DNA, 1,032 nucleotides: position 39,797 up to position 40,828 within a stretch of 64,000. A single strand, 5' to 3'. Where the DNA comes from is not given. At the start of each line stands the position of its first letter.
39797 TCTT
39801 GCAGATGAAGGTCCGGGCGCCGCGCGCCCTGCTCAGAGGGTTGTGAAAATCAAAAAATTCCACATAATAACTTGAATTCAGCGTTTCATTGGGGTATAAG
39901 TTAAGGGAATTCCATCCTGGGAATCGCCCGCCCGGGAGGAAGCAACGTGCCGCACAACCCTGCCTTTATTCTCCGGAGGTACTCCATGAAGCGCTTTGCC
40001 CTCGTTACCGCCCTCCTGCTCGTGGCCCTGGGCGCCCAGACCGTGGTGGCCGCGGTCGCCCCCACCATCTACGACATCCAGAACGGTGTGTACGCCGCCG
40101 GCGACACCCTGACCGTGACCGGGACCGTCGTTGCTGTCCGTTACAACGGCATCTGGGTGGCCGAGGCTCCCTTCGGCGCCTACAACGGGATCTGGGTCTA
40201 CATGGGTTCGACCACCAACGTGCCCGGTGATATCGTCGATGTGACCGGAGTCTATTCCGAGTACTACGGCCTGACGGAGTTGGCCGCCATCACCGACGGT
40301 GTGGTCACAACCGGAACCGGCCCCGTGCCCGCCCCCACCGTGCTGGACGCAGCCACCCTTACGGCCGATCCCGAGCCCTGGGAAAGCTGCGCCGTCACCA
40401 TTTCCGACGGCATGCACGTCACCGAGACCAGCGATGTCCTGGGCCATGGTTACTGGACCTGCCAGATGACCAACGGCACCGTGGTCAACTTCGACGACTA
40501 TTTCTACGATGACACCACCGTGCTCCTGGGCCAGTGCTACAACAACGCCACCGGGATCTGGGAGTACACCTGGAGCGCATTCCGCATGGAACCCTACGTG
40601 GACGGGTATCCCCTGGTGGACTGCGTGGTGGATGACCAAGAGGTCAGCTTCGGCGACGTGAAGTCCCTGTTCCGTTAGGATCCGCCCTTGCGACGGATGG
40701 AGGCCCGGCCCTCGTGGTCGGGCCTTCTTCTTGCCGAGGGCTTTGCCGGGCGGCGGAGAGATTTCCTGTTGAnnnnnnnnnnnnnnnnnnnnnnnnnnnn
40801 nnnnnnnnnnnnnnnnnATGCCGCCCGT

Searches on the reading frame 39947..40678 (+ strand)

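Call 11: search_protein_families(library=pfam, proteins=[window:39947-40678:+])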
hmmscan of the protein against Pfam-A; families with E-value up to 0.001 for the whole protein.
window:39947-40678:+ (243 aa): 0 families

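Call 51: search_protein_families(library=ncbifam, proteins=[window:39947-40678:+], max_evalue=0.00001)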
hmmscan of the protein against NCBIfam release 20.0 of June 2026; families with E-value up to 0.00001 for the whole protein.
window:39947-40678:+ (243 aa): 1 family
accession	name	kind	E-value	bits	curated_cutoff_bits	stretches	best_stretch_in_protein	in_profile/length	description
NF033681.1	ExeM_NucH_DNase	subfamily_domain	8e-11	41.5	300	1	79-164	33-120/546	ExeM/NucH family extracellular endonuclease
